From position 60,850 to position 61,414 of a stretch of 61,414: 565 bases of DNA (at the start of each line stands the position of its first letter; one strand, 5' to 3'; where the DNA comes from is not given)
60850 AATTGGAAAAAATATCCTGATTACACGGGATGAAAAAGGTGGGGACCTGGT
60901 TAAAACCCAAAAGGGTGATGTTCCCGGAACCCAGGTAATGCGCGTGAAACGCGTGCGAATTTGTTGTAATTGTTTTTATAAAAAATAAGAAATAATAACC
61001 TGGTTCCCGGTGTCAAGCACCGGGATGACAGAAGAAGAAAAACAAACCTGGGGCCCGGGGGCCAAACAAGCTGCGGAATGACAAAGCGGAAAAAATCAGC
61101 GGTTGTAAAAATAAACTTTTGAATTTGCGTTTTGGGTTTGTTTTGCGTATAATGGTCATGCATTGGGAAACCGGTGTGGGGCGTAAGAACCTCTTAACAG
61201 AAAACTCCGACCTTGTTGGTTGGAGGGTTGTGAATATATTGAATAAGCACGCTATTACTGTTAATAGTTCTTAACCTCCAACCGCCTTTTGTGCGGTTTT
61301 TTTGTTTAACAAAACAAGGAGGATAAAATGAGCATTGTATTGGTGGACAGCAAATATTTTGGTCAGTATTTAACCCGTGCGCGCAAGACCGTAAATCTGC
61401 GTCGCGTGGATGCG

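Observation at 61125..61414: Duplicated CUCCAACC box competing for one GGUUGGAGG partner: attenuator logic built around a three-way junction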

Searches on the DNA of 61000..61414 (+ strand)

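Call 11: search_rna_families(source=window, start=61000, end=61414, threshold=evalue, max_evalue=10, show_alignments=3)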
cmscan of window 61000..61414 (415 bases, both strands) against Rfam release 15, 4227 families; matches with E-value up to 10: 7.
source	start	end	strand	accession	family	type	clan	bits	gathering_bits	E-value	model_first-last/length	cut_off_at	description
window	61218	61291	+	RF02221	sRNA-Xcc1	Gene; sRNA;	-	33.2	53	0.00041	1-87/87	no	sRNA-Xcc1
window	61211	61306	+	RF00513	Trp_leader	Cis-reg; leader;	-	21.6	41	0.048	1-100/100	no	Tryptophan operon leader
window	61160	61303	+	RF01394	isrK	Gene; sRNA;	-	15.7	50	0.45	1-77/77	no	isrK Hfq binding RNA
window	61000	61041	-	RF02625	WsnRNA46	Gene; sRNA;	-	14.6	65.3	7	1-50/151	3'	Wolbachia sRNA 46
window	61114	61307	+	RF00022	GcvB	Gene;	-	14.1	42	0.87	1-204/204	no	GcvB RNA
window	61017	61034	+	RF02147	MEG8_3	Gene; lncRNA;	-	11.8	40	1.7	49-66/66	no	Maternally expressed 8 exon 3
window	61005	61123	+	RF00518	speF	Cis-reg; leader;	-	11.5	37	1.3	1-153/153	no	speF leader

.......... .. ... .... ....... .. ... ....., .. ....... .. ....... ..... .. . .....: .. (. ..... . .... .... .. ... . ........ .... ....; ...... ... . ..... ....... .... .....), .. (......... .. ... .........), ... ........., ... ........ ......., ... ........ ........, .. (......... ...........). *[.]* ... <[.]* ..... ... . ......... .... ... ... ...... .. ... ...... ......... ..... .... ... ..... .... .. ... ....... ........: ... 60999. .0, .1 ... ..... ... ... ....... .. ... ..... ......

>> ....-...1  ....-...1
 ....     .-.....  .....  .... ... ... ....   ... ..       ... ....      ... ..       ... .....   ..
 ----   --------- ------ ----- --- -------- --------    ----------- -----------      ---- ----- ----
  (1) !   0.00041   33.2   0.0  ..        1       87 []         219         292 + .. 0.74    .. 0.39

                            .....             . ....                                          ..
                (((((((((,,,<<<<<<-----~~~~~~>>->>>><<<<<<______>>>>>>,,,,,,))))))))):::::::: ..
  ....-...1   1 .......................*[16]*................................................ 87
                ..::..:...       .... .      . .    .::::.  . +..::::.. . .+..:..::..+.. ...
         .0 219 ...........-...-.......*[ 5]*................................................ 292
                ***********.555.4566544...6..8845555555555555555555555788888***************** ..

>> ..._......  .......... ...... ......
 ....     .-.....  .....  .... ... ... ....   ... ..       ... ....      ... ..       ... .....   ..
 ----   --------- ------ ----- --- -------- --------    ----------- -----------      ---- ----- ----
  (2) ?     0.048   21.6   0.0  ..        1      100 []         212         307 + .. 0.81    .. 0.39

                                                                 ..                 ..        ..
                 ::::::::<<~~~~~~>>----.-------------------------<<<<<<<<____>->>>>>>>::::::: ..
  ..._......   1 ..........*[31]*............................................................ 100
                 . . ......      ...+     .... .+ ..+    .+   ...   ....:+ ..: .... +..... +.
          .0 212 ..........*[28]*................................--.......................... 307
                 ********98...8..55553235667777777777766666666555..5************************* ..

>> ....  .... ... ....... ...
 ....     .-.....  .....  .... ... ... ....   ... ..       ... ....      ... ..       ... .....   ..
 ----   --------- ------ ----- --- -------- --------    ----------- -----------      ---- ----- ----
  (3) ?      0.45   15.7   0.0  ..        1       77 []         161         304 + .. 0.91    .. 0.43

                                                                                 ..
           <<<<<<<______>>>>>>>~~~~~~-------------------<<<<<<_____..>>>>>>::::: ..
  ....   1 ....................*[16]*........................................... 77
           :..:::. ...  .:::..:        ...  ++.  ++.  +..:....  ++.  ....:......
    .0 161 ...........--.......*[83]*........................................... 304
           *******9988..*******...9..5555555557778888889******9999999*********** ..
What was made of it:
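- On Rfam sRNA-Xcc1 (RF02221): Copy D scores 33.2 bits with E = 4e-4 in a 415-nt search (call 11). Model positions 1-87 align end to end with 61218-61291 (call 11).
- On P1 c4 / IsrK cis-antisense modules: isrK scores 15.7 bits with E = 0.45, and there is no C4 hit (call 11).
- Closest known: sRNA-Xcc1. Same: The partner:box2 helix, P4, Pc and the 6-nt linker align to the whole 87-position model: a 9-bp closing stem, two hairpins, and AAUA.A...AAUAA in the first hairpin (call 11).
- Closest known: Cis-encoded antisense modules of prophages: P1/P7 c4 RNA controlling ant, and Gifsy-1 IsrK. Different: There is no significant Rfam C4 or isrK match; isrK scores 15.7 bits with E = 0.45 (call 11).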

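Call 14: search_dna_similar(query=window:61100-61414:+, collection=plasmids, mode=distant, max_evalue=0.01, max_rows=30)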
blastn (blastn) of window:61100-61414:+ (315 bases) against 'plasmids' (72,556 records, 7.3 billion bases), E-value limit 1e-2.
No match.
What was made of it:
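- On Bartonella Brt: BLAST of 61100-61414 against plasmids, which include pBGR3 with one Brt, found no match (call 14).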

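Call 44: build_rna_model(alignment_id=A2, structure=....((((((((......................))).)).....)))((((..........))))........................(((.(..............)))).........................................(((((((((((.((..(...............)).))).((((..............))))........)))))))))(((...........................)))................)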
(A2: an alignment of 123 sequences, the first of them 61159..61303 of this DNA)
Model R1 built from alignment A2 (123 sequences, 281 columns); structure: as given.
model positions 172; base pairs 37; branch points 5; effective number of sequences 4.56; information 0.59 bits per position. Calibrated on 0.2 Mb of random sequence (short: E-values are rough).
structure used (alignment columns):
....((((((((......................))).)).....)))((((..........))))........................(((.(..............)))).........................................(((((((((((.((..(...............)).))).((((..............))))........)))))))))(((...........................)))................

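Call 45: search_with_rna_model(model_id=R1, sources=[window, L122], max_evalue=10, show_alignments=6)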
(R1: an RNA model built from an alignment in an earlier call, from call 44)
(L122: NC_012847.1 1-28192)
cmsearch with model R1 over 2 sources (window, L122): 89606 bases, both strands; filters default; matches with E-value up to 10: 9.
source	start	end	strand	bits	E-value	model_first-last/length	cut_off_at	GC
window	19359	19529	-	122.3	5.4e-30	1-172/172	no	0.44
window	61159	61303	+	121.5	8.8e-30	1-172/172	no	0.43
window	19573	19749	-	119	3.8e-29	1-172/172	no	0.46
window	3075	3243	-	100.8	2.4e-24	1-172/172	no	0.49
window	61200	61358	-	22.4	0.0011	1-172/172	no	0.37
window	16587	16673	-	14.5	0.13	1-172/172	no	0.38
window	3099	3163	+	12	0.58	82-148/172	no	0.49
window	19387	19451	+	10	2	82-148/172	no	0.43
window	5591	5611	-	9.3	3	93-113/172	no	0.19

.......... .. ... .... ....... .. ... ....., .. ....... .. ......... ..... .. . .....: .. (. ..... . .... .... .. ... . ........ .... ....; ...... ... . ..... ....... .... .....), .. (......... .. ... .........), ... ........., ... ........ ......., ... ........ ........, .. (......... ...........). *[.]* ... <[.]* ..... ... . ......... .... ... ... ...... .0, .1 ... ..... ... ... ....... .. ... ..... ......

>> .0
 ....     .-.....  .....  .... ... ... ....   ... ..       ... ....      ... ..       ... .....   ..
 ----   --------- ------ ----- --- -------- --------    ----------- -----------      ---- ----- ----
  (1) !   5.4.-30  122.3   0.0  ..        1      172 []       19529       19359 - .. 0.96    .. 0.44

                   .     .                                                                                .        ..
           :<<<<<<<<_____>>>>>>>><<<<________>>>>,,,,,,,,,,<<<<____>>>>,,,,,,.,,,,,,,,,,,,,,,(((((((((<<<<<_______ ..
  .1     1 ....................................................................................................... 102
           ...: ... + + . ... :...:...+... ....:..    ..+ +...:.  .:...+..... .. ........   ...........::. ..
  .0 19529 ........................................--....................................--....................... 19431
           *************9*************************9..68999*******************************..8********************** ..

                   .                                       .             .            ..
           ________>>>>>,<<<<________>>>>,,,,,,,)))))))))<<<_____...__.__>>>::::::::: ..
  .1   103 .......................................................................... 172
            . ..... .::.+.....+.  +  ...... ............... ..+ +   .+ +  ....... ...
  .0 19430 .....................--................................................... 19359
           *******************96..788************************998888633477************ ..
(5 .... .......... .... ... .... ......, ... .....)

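Call 46: search_with_rna_model(model_id=R1, source=L122, filters=off, max_evalue=10, show_alignments=2)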
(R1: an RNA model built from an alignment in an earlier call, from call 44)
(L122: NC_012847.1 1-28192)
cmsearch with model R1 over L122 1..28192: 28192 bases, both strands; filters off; matches with E-value up to 10: 61.
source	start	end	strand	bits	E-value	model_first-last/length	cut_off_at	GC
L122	7674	7768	+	17.3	0.0077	1-172/172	no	0.38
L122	26476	26580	+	16.9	0.0095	1-172/172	no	0.33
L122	26388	26464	+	13.5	0.073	1-172/172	no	0.29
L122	18849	18947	-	11.1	0.33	1-172/172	no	0.35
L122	21790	21881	-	11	0.34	1-172/172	no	0.36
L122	1359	1449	+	10.6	0.45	1-172/172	no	0.33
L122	4051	4137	-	10.3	0.53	1-172/172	no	0.32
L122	2196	2277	-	9.7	0.75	1-172/172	no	0.28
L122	25239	25304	-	9.6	0.81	1-172/172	no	0.32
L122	1988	2061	+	9.3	0.97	1-172/172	no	0.31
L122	5194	5269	+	8.9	1.3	1-172/172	no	0.24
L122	19379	19459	+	8.6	1.5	1-172/172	no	0.32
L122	16508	16590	-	8.6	1.5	1-172/172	no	0.3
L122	22207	22324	-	8.5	1.6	1-172/172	no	0.32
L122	11168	11244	-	8.5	1.6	1-172/172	no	0.35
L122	411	488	-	8.4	1.6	1-172/172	no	0.33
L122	25711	25786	-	8.4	1.7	1-172/172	no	0.39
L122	12012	12104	-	8.1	2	1-172/172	no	0.45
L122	6643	6789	-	8.1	2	1-172/172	no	0.46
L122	12982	13129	-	8.1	2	1-172/172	no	0.45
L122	22895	22966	-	7.9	2.2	1-172/172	no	0.36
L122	2805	2911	+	7.8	2.4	1-172/172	no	0.31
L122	4557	4632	+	7.8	2.4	1-172/172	no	0.3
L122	27863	27952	-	7.5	2.9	1-172/172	no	0.37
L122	8118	8198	+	7.3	3.3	1-172/172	no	0.43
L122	25065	25168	-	7.2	3.5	1-172/172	no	0.31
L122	27179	27312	+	6.9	4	1-172/172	no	0.34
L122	27095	27115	+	6.9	4.2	93-113/172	no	0.05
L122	18792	18887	+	6.9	4.2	1-172/172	no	0.32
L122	16136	16254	+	6.8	4.4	1-172/172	no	0.37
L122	15519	15592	+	6.6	4.8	1-172/172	no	0.35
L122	12914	13054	+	6.6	4.9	1-172/172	no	0.48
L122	26445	26539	-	6.6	5.1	1-172/172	no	0.27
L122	20338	20406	+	6.5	5.2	1-172/172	no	0.25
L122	25862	25988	+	6.4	5.6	1-172/172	no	0.39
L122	11323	11411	-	6.4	5.6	1-172/172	no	0.35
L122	3273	3357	+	6.3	5.8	1-172/172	no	0.41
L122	21243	21327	+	6.3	5.8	1-172/172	no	0.32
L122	23254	23389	+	6.2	6.3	1-172/172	no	0.34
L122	26809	26927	-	6.2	6.3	1-172/172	no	0.34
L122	19155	19253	+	6.1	6.5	1-172/172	no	0.39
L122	27616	27776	-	6.1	6.7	1-172/172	no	0.34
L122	1638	1768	+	6.1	6.8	1-172/172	no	0.3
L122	24206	24328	+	6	7.1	1-172/172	no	0.34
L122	16716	16818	+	6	7.1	1-172/172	no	0.34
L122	13798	13871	-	6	7.3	1-172/172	no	0.45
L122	919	994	-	5.9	7.7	1-172/172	no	0.25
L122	27650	27748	+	5.8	8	1-172/172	no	0.35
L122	20324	20393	-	5.8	8.2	1-172/172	no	0.23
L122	22425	22517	+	5.7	8.3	1-172/172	no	0.35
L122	1010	1094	+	5.7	8.4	1-172/172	no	0.29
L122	13344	13427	-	5.7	8.5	1-172/172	no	0.37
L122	17398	17468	+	5.7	8.5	1-172/172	no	0.31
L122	176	308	-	5.6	8.8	1-172/172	no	0.32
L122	14090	14177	-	5.6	8.9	1-172/172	no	0.48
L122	18141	18260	+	5.6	9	1-172/172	no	0.36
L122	19168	19239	-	5.6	9.2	1-172/172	no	0.43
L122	14947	15049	+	5.6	9.2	1-172/172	no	0.33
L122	12347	12436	-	5.6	9.2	1-172/172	no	0.32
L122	6454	6466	-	5.5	9.7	98-110/172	no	0.08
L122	4783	4860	-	5.5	9.8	1-172/172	no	0.38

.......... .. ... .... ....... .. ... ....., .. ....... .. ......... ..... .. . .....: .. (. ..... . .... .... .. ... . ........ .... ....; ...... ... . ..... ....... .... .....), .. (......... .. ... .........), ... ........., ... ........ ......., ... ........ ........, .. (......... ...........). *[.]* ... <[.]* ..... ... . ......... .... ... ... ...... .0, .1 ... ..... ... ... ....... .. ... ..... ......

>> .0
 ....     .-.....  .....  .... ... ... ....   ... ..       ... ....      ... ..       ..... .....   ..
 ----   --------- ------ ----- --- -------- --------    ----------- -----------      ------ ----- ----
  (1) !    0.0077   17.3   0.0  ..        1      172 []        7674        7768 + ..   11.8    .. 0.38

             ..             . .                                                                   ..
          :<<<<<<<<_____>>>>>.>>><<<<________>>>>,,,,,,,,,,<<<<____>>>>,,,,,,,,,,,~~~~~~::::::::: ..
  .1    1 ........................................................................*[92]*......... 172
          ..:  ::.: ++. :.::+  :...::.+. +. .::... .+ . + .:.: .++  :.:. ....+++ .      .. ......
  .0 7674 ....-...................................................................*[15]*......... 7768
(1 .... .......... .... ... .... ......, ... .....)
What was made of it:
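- On Bartonella Brt: R1 with filters off scores the pBGR3 Brt at 16.9 bits, equal to an unrelated site at 17.3 bits (call 46).
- Closest known: Bartonella Brt RNAs upstream of trp. Different: R1 scores the pBGR3 Brt at 16.9 bits, equal to noise (calls 45, 46), and BLAST against plasmids finds nothing (call 14).
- Homology to Brt is not supported by covariance-model scores (calls 45, 46).
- Tried and rejected: No significant hit, with default filters or with filters off (calls 45, 46).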

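Call 47: search_with_rna_model(model_id=R1, sources=[L004, L005, L006, L007, L008, L009, L010, L011, L012, L013, L014, L015, L016, L017, L018, L019, L020, L021, L022, L023, L024, L025, L026, L027, L028, L029, L030, L031, L032, L033, L034, L035, L036, L037, L038, L039, L040, L041, L042, L043, L044, L045, L046, L047, L048, L049, L050, L051, L052, L053, L054, L055, L056, L057, L058, L059, L060, L061, L062, L063], max_evalue=0.001)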
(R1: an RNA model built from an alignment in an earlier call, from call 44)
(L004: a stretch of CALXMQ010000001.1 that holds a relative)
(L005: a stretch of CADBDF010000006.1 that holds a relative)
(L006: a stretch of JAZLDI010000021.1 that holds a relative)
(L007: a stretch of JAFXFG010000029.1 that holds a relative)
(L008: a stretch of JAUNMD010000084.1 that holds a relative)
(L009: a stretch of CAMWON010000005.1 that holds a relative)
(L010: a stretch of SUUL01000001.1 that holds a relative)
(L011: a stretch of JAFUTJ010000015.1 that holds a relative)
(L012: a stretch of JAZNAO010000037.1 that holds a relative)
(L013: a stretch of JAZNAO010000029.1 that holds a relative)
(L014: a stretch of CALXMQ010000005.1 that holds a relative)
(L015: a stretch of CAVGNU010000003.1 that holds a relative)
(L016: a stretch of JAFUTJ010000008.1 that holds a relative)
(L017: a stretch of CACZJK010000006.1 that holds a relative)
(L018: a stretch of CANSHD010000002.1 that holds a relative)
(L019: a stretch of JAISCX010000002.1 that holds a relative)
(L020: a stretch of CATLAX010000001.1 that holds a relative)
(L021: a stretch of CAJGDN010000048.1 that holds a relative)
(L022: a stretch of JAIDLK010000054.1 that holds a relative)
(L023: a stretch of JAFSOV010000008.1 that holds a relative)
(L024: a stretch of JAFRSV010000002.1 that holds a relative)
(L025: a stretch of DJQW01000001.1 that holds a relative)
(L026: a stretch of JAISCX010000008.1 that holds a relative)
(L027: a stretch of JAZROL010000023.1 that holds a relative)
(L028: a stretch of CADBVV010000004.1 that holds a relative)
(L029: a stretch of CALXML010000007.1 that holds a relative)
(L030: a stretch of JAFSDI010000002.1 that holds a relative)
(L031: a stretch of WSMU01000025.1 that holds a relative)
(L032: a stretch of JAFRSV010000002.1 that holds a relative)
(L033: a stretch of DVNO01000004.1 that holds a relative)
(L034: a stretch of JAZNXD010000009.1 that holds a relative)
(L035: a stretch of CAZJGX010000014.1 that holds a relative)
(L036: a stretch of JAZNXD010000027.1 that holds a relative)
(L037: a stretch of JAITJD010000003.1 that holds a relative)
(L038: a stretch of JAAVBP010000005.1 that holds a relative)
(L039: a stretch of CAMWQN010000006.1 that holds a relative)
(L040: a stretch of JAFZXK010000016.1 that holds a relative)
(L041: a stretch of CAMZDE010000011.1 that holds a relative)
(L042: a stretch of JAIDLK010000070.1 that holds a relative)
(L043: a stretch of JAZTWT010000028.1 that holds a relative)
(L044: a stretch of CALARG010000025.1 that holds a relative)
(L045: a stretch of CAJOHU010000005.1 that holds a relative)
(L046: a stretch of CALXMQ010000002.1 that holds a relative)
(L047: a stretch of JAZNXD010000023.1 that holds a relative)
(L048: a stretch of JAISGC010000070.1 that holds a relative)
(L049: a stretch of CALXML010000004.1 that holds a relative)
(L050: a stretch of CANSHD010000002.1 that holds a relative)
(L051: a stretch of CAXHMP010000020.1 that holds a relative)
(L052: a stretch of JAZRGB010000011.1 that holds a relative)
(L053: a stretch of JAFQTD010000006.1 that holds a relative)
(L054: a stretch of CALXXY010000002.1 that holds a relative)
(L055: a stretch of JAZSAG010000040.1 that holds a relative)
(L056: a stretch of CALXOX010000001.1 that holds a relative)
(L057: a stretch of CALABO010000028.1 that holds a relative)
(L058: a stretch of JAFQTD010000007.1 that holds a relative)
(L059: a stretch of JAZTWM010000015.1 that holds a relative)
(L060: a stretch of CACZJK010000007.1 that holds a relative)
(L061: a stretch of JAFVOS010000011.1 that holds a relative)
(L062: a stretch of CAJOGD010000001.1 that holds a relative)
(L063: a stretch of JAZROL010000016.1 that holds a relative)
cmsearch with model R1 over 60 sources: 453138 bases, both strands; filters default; matches with E-value up to 0.001: 77.
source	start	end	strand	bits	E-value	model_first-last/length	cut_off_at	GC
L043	104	282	-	144.7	3.4e-35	1-172/172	no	0.43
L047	4124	4296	+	143.9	5.5e-35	1-172/172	no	0.45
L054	2743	2916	+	142.9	1e-34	1-172/172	no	0.43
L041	325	501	+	142.8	1.1e-34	1-172/172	no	0.44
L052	3588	3765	+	142.5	1.2e-34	1-172/172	no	0.4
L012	6684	6860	+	141.9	1.8e-34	1-172/172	no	0.42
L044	6688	6867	+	141.1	3.1e-34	1-172/172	no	0.44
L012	333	502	-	140.3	4.8e-34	1-172/172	no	0.41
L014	6237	6407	+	140.1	5.3e-34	1-172/172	no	0.43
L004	7047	7218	-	140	5.7e-34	1-172/172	no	0.42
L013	7746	7924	+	138.9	1.1e-33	1-172/172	no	0.43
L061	5446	5622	-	138.4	1.5e-33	1-172/172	no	0.42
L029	4352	4502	+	135.4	9.2e-33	1-172/172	no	0.39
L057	2402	2587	-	135.2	1.1e-32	1-172/172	no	0.44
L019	5387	5557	-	133.8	2.5e-32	1-172/172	no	0.46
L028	4158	4331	+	132.2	6.5e-32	1-172/172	no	0.43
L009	4776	4926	+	131.8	8.6e-32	1-172/172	no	0.46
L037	236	400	-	130.7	1.6e-31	1-172/172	no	0.44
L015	7768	7943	-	130.1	2.4e-31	1-172/172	no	0.41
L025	1424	1601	+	130.1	2.4e-31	1-172/172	no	0.48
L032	1952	2130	-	130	2.5e-31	1-172/172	no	0.43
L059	5259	5427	-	129.4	3.6e-31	1-172/172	no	0.39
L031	2429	2583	-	129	4.5e-31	1-172/172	no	0.43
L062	2804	2985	-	128.7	5.4e-31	1-172/172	no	0.5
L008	1272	1449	-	128.7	5.6e-31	1-172/172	no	0.4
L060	4197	4373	+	128.5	6e-31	1-172/172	no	0.39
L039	6901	7049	+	127.9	9.1e-31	1-172/172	no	0.42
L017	1082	1259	-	127.9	9.1e-31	1-172/172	no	0.44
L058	453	634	-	127.4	1.2e-30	1-172/172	no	0.44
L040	2292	2473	+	127.3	1.3e-30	1-172/172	no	0.47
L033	7580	7744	-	126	2.9e-30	1-172/172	no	0.44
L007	3796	3976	+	124.7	6e-30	1-172/172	no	0.47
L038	1744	1900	-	124.6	6.4e-30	1-172/172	no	0.45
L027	6545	6736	-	123.6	1.2e-29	1-172/172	no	0.42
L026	317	482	+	123.1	1.6e-29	1-172/172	no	0.45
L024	5855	6023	-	122.7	2.1e-29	1-172/172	no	0.43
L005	5546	5701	-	120.6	7.6e-29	1-172/172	no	0.44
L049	4112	4287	+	120.5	7.7e-29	1-172/172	no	0.45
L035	92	272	-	116.4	9.3e-28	1-172/172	no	0.41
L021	1937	2110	+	116.3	9.9e-28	1-172/172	no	0.45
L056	5007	5189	-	115.9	1.3e-27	1-172/172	no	0.45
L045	1877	2054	-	115.1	2.1e-27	1-172/172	no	0.45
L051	1366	1512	-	113.7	5e-27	1-172/172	no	0.45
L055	2082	2262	-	112.3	1.2e-26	1-172/172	no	0.43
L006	740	913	+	112.1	1.3e-26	1-172/172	no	0.47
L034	7450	7591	-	111.6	1.7e-26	1-172/172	no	0.43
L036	4476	4626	+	111.5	1.8e-26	1-172/172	no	0.41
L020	2230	2380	+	110.1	4.3e-26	1-172/172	no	0.51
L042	719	889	-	108.8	9.7e-26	1-172/172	no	0.39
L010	507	693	+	107.5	2.1e-25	1-172/172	no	0.45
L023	4890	5048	+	107.2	2.6e-25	1-172/172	no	0.45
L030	399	568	-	105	9.4e-25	1-172/172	no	0.46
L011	5841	6021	-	104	1.7e-24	1-172/172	no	0.47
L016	988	1173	-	103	3.2e-24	1-172/172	no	0.43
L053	1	148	-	102.6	4.1e-24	1-152/172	3'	0.43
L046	6001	6167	-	102.6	4.2e-24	1-172/172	no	0.4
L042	48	215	-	100.6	1.4e-23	1-172/172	no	0.41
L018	6889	7056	-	96.4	1.8e-22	1-172/172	no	0.4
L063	7810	7997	+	94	7.8e-22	1-172/172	no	0.43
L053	3376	3588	+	93.3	1.2e-21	1-172/172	no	0.44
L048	1334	1499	+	89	1.6e-20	1-172/172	no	0.46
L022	1056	1264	-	86.8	5.8e-20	1-172/172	no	0.43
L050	2830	2996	+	86.6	6.6e-20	1-172/172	no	0.49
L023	7211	7385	-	85.5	1.3e-19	1-172/172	no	0.46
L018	7107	7293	-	72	4.8e-16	1-172/172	no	0.41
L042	938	1113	-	70.8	9.9e-16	1-172/172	no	0.45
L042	264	440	-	65.9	1.9e-14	1-172/172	no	0.43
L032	6046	6216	-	47.4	1.5e-09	1-172/172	no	0.43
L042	6314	6504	-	34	4.8e-06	1-172/172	no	0.52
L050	2614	2792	+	31.5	2.2e-05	1-172/172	no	0.51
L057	2363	2524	+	31.5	2.3e-05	1-172/172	no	0.42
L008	1227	1391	+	31.4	2.4e-05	1-172/172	no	0.33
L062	2768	2922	+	30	5.5e-05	1-172/172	no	0.43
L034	3983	4187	-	29.4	7.8e-05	1-172/172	no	0.47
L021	1627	1815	-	28.1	0.00018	1-172/172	no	0.44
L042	656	823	+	26.2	0.00055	1-172/172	no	0.4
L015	7720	7885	+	26.1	0.00059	1-172/172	no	0.34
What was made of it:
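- It contains the palindromic pair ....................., and the reverse strand gives weak R1 hits of 22-31 bits (calls 45, 47).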
